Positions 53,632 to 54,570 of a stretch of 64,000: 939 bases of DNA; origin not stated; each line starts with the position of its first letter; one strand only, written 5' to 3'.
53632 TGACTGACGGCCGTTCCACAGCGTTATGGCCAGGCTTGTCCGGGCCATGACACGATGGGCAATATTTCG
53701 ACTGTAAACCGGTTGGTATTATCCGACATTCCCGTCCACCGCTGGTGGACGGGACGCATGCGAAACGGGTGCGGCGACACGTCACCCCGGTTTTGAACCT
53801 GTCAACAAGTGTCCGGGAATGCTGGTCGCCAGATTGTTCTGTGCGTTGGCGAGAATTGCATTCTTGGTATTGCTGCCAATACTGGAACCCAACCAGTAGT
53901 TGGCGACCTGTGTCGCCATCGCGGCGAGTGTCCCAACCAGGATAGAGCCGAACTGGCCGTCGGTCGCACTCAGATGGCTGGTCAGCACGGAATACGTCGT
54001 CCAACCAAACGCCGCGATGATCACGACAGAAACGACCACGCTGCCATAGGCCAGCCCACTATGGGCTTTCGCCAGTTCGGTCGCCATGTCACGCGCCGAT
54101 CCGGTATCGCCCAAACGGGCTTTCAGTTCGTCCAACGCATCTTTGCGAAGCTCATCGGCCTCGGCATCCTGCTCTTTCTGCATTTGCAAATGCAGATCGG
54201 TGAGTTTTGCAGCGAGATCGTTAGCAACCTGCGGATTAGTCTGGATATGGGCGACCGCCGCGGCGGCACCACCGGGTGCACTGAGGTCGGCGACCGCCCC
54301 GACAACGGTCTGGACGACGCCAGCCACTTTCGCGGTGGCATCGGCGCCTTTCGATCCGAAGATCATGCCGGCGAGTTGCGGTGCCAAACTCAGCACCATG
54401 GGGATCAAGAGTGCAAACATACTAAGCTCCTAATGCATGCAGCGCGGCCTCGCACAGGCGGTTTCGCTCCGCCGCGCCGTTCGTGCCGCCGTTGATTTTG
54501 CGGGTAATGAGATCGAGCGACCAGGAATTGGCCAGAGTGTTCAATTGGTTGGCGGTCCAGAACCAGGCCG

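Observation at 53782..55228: Stand-alone GTA-type lysis cassette (GH19 endolysin + 3TM holin) with no phage structural genes in the window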

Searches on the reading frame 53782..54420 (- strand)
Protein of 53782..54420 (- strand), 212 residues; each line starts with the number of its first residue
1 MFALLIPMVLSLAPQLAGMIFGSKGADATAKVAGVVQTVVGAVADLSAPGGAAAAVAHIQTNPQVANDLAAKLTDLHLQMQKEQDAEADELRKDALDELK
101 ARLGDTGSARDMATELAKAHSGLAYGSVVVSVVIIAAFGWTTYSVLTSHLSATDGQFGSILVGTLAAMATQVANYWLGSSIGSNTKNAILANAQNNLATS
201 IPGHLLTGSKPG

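Call 3: search_protein_families(library=pfam, proteins=[window:53782-54420:-], max_evalue=0.01)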
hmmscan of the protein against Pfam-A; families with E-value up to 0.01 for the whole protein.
window:53782-54420:- (212 aa): 1 family
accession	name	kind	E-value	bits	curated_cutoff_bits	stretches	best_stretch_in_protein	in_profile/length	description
PF13796.11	Sensor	-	0.0015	19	28.2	1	65-170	49-143/162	Putative sensor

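Call 4: search_protein_families(library=phrogs, proteins=[window:53782-54420:-], max_evalue=0.1)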
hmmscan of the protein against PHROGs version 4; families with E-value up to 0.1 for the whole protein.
window:53782-54420:- (212 aa): 2 families
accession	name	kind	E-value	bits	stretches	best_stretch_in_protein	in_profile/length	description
phrog_1544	-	unknown function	5.1e-12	46.9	1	5-191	6-193/200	-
phrog_31943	-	unknown function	0.0012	20.1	1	71-101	31-60/77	-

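Call 5: search_protein_families(library=pfam, proteins=[window:53782-54420:-], max_evalue=10)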
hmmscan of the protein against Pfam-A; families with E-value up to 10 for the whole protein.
window:53782-54420:- (212 aa): 3 families
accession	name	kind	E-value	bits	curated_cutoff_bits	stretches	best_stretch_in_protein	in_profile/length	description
PF13796.11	Sensor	-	0.0015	19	28.2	1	65-170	49-143/162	Putative sensor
PF19818.4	DUF6301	-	0.14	12.7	27.2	1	54-110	50-102/137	Family of unknown function (DUF6301)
PF24072.1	T7_gp14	-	0.31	11.4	27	1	8-102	5-78/187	T7 virus internal virion protein gp14 family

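Call 6: search_protein_families(library=ncbifam, proteins=[window:53782-54420:-], max_evalue=10)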
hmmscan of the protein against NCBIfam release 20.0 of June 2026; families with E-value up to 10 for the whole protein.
window:53782-54420:- (212 aa): 0 families

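Call 8: find_homologous_proteins(query=window:53782-54420:-)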
Query window:53782-54420:- (212 aa): 443 proteins with E <= 0.001 among 2468 candidates; the best 120 are listed.
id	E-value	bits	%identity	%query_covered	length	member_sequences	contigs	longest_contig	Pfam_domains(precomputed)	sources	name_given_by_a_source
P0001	1.7e-121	421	96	100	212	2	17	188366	-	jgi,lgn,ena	-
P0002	1.5e-111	389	87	100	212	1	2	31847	-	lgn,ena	-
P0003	1.5e-110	385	87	100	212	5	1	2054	-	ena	-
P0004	2.6e-110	385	87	100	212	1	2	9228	-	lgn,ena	-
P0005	8.4e-108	376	86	100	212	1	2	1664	-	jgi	jgi:hypothetical protein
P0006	3.6e-107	374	89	98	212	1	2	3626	-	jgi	jgi:uncharacterized membrane protein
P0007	9.4e-107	373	86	97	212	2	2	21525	-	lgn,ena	-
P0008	2.0e-106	372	85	100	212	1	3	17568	-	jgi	jgi:hypothetical protein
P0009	2.5e-106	372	88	97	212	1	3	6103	-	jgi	jgi:hypothetical protein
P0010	3.5e-106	371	84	100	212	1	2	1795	-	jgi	jgi:hypothetical protein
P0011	8.9e-106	370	86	97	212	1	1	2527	-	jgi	-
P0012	1.0e-105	370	87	98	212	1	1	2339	-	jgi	jgi:uncharacterized membrane protein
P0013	1.5e-105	369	87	97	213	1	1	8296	-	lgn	-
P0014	1.8e-105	369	84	100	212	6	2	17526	-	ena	-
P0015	2.7e-105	368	86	97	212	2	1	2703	-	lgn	-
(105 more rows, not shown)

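Call 11: find_related_loci(query=window:53782-54420:-, collection=genome_contigs, flank=10000)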
Query window:53782-54420:- (212 aa) in genome_contigs; peptide patterns used: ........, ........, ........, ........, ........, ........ (x = any residue, [..] = any of these).
163 stretches matched a pattern; 46 encode a relative of the query (tblastn E <= 1e-3); 45 distinct loci.
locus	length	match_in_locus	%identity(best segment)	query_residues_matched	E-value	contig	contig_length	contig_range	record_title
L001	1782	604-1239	87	1-212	5e-123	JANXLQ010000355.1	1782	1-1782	MAG: Rhodopila sp. isolate 336R_concoct_202_sub 336R_k141_652683, whole genome shotgun sequence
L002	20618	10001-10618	86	1-206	5e-108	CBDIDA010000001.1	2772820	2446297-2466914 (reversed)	MAG: Rhodopila sp. isolate 2071bcf0-03fa-4af4-8cc1-e95ec9861300 genome assembly, contig: contig_1, whole genome shotgun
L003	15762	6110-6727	81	1-206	2e-106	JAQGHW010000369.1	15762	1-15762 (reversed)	MAG: Rhodopila sp. isolate RYN_443 scaffold_699560, whole genome shotgun sequence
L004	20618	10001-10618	84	1-206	2e-103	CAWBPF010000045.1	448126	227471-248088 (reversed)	MAG: uncultured Alphaproteobacteria bacterium isolate MFD09671.bin.2.115 genome assembly, contig: contig_9249, whole gen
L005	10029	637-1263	81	1-212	3e-103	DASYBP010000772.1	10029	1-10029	MAG TPA_asm: Rhodopila sp. isolate SMAG_U4910 k141_2931023, whole genome shotgun sequence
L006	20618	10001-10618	81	1-206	2e-102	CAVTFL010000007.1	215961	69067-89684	MAG: uncultured Alphaproteobacteria bacterium isolate MFD00964.bin.2.214 genome assembly, contig: contig_110661, whole g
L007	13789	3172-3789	80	1-206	3e-101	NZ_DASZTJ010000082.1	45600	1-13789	MAG: Rhodopila sp. isolate SMAG_U6073 k141_14527, whole genome shotgun sequence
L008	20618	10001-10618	80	1-206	8e-101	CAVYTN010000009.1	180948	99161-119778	MAG: uncultured Alphaproteobacteria bacterium isolate MFD05513.bin.2.93 genome assembly, contig: contig_21900, whole gen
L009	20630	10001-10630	82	1-210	1e-99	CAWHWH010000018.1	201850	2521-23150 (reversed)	MAG: uncultured proteobacterium isolate MFD06714.bin.1.140 genome assembly, contig: contig_17357, whole genome shotgun s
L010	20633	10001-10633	82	1-210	2e-99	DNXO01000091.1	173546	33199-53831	MAG TPA_asm: Acetobacteraceae bacterium isolate UBA8620 contig_4128, whole genome shotgun sequence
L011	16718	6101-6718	81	1-206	2e-97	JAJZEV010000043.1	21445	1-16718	MAG: Proteobacteria bacterium isolate LL2.bin50 NODE_2422_length_21445_cov_9.04954, whole genome shotgun sequence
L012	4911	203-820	81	1-206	2e-97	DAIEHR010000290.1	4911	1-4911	MAG TPA_asm: Acetobacteraceae bacterium isolate clean1011 k141_843609, whole genome shotgun sequence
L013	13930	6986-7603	81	1-206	2e-96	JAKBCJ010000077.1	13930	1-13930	MAG: Proteobacteria bacterium isolate ZJ7.bin13 NODE_4651_length_13930_cov_3.043831, whole genome shotgun sequence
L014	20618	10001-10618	80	1-206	1e-95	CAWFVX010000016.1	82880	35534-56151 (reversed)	MAG: uncultured Alphaproteobacteria bacterium isolate MFD04967.bin.1.52 genome assembly, contig: contig_38680, whole gen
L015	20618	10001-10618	80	1-206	3e-95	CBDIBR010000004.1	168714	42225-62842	MAG: Rhodopila sp. isolate c4a08151-0b41-4f2c-ba0e-5f016d1bd531 genome assembly, contig: contig_4, whole genome shotgun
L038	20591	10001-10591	37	8-206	2e-25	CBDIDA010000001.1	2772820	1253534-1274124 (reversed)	MAG: Rhodopila sp. isolate 2071bcf0-03fa-4af4-8cc1-e95ec9861300 genome assembly, contig: contig_1, whole genome shotgun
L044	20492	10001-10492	35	8-177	2e-16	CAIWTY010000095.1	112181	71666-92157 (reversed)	MAG: uncultured Rhodopila sp. isolate I3b_bin-088 genome assembly, contig: bin-088:095/111, whole genome shotgun sequenc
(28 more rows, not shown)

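Call 16: search_dna_similar(query=window:53782-54420:-, collection=phages, mode=protein, max_evalue=0.001, max_rows=30)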
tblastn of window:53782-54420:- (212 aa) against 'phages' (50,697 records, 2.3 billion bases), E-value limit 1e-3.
No match.

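Call 17: find_related_loci(query=window:53782-54420:-, collection=viral_contigs, flank=10000)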
Query window:53782-54420:- (212 aa) in viral_contigs; peptide patterns used: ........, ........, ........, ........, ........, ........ (x = any residue, [..] = any of these).
34 stretches matched a pattern; 6 encode a relative of the query (tblastn E <= 1e-3); 6 distinct loci.
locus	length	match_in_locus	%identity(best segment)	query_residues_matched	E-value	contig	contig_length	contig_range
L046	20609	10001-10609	56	1-205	4e-62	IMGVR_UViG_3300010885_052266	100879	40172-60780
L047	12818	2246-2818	37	2-193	1e-31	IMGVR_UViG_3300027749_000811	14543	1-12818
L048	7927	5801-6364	37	5-193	2e-30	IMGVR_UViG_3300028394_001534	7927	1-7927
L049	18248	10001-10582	35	1-203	1e-25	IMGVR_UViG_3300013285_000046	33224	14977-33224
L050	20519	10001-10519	35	20-192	4e-22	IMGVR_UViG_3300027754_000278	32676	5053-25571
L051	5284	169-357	52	125-187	3e-12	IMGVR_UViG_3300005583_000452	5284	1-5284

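Call 20: search_protein_representatives(protein=window:53782-54420:-)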
Query: 212 residues. Proteins with E-value up to 0.001 (for the whole library): 631; up to 1e-10: 179; up to 1e-30: 12. The best 150 are listed.
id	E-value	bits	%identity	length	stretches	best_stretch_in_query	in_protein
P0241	6.6e-70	251.2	80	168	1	1-153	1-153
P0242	3.2e-56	206.6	80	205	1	1-137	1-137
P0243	3.8e-56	206.3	56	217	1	1-206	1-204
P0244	2.6e-51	190.5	80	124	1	1-124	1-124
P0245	1.0e-39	152.7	47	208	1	1-205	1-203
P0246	8.4e-38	146.5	44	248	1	5-204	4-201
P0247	2.8e-37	144.8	44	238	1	1-205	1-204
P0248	2.1e-36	142.0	47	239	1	1-205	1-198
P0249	4.1e-34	134.5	46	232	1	4-202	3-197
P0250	7.7e-34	133.6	84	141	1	112-191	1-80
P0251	5.7e-32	127.5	45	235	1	1-202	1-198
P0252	5.5e-31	124.3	44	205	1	1-201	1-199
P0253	7.4e-30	120.6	44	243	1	5-203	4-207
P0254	6.4e-25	104.5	35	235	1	8-207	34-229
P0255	1.3e-24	103.5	82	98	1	74-140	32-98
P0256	1.6e-24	103.2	40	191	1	4-194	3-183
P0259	1.1e-23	100.4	39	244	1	5-196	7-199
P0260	1.4e-23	100.2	41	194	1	4-191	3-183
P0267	4.5e-22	95.2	36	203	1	2-204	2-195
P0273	1.0e-20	90.8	36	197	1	3-209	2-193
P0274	3.9e-20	88.9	44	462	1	7-194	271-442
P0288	3.4e-18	82.6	38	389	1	5-190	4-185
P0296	1.7e-17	80.3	36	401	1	5-192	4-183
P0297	2.3e-17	79.9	36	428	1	3-195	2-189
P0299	4.0e-17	79.1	36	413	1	5-193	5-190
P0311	8.9e-16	74.7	30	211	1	2-203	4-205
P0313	9.9e-16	74.5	35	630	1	11-198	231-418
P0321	6.3e-15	71.9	31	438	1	5-194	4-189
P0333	4.1e-14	69.3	32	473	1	12-198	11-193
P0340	8.7e-14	68.2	36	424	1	4-196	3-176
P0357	2.9e-13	66.5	38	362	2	95-193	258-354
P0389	1.4e-11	61.0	40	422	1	5-196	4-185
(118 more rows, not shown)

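Call 22: search_protein_families(library=pfam, alignment_id=A1, max_evalue=0.01)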
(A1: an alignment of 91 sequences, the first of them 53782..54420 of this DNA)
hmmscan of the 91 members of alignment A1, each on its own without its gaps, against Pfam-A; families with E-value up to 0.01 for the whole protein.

A. member 1, window:53782-54420:- (212 aa): 1 family
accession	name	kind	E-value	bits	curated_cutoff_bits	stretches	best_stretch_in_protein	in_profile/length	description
PF13796.11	Sensor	-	0.0015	19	28.2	1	65-170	49-143/162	Putative sensor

B. families by the number of members that match (of 91 scanned): 14 families
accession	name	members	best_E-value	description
PF14023.12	Bestrophin-like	8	6.2e-06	Bestrophin-like domain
PF22737.1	NNH6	2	0.00065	NACHT N-terminal Helical domain 6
PF05838.17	Glyco_hydro_108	1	1.2e-08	Glycosyl hydrolase 108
PF07793.16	DUF1631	1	0.0014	Protein of unknown function (DUF1631)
PF13796.11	Sensor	1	0.0015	Putative sensor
PF12806.12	Acyl-CoA_dh_C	1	0.0023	Acetyl-CoA dehydrogenase C-terminal like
PF07916.16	TraG_N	1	0.0026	TraG-like protein, N-terminal region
PF21721.2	Gp38_N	1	0.0029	Phage tail fibre adhesin Gp38 N-terminal domain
PF14093.11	DUF4271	1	0.005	Domain of unknown function (DUF4271)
PF10439.15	Bacteriocin_IIc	1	0.0072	Bacteriocin class II with double-glycine leader peptide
PF07694.17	5TM-5TMR_LYT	1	0.0081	5TMR of 5TMR-LYT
PF02254.24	TrkA_N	1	0.0082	TrkA-N domain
PF02699.20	YajC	1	0.009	Preprotein translocase subunit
PF12046.13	CCB1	1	0.0094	Cofactor assembly of complex C subunit B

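Call 24: search_protein_families(library=phrogs, alignment_id=A1, max_evalue=0.001)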
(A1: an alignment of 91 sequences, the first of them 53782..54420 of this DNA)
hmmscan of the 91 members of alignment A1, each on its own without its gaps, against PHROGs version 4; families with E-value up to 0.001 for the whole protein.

A. member 1, window:53782-54420:- (212 aa): 1 family
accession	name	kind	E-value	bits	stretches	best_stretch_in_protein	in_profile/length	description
phrog_1544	-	unknown function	5.1e-12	46.9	1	5-191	6-193/200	-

B. families by the number of members that match (of 91 scanned): 15 families
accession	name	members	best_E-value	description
phrog_1544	-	90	1.1e-26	-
phrog_9990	-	35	1.2e-07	-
phrog_38564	-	11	8e-07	-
phrog_1047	-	5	1.5e-05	tail associated lysin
phrog_315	-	1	1.6e-08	endolysin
phrog_16692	-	1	2.3e-06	-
phrog_6922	-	1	2.3e-05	-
phrog_20938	-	1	8.6e-05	-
phrog_12853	-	1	0.0002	-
phrog_10341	-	1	0.00045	endolysin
phrog_24596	-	1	0.00056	-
phrog_23574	-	1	0.00057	tail length tape measure protein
phrog_35463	-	1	0.00072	-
phrog_167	-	1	0.00073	tail length tape measure protein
phrog_28412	-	1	0.00088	-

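Call 27: predict_structure(alignment_id=A1)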
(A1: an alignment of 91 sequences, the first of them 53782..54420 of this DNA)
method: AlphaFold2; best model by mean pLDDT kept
length: 212 residues; sequences in the alignment: 91
mean_pLDDT: 91.9   pTM: 0.62
mean pLDDT of the five models: 91.9, 90.2, 89.2, 88.8, 86.9
residues with pLDDT >= 90: 163; 70-90: 48; 50-70: 1; < 50: 0
segments of 3 or more residues with pLDDT < 50: none
pLDDT, mean of each block of 10 residues (from residue 1): 90 93 95 95 88 94 96 96 96 96 90 91 91 96 95 94 95 86 83 93 82 69
secondary structure, 60 per line:
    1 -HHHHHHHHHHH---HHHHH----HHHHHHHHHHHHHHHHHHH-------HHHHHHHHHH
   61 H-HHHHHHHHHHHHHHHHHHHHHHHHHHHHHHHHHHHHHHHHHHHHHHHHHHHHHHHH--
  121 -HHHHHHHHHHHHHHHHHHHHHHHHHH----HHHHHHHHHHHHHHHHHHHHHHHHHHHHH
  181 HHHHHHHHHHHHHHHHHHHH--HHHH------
elements in order: H2-12 H16-20 H25-43 H51-61 H63-118 H122-147 H152-200 H203-206

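Call 33: fold_search(model_id=the predicted structure, library=viral)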
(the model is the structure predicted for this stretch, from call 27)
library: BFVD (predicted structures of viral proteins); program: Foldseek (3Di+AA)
matches with E <= 10: 297; with E <= 0.001: 1
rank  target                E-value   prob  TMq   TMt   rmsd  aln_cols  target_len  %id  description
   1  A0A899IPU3            3.7e-04  1.00  0.33  0.42  10.2       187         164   22  (no name in the UniProt tables at hand)
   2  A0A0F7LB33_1          4.5e-01  0.15  0.19  0.05  28.4       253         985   13  Uncharacterized protein [uncultured marine virus]
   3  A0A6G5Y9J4            7.8e-01  0.15  0.21  0.10  22.7       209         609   12  (no name in the UniProt tables at hand)
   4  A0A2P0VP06            8.2e-01  0.09  0.16  0.12  21.1       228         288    9  Uncharacterized protein [Tetraselmis virus 1]
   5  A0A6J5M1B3            8.7e-01  0.95  0.27  0.62   5.1        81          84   16  Uncharacterized protein [uncultured Caudovirales phage]
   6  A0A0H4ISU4            8.7e-01  0.93  0.29  0.63   6.5        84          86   13  Uncharacterized protein [Pseudoalteromonas phage H101]
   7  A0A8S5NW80            1.0e+00  0.30  0.28  0.06  23.1       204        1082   13  Tail tape measure [Myoviridae sp. ctPT18]
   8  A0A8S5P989            1.0e+00  0.23  0.28  0.05  19.5       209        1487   15  Tail tape measure protein [Myoviridae sp. ctZNX6]
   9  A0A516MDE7            1.1e+00  0.16  0.24  0.11  23.6       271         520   11  (no name in the UniProt tables at hand)
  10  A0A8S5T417            1.1e+00  0.87  0.24  0.55   6.6        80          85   10  Uncharacterized protein [Myoviridae sp. ctqfO1]
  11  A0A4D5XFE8            1.1e+00  0.30  0.26  0.13  12.3       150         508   10  Uncharacterized protein [Pithovirus LCPAC102]
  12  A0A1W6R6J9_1          1.1e+00  0.20  0.26  0.05  25.3       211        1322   14  (no name in the UniProt tables at hand)
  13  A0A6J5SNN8            1.2e+00  0.72  0.24  0.49   4.9        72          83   12  Holin [uncultured Caudovirales phage]
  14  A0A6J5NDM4            1.2e+00  0.20  0.26  0.09  32.8       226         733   14  Uncharacterized protein [uncultured Caudovirales phage]
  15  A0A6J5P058            1.4e+00  0.94  0.25  0.68   2.1        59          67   10  Uncharacterized protein [uncultured Caudovirales phage]
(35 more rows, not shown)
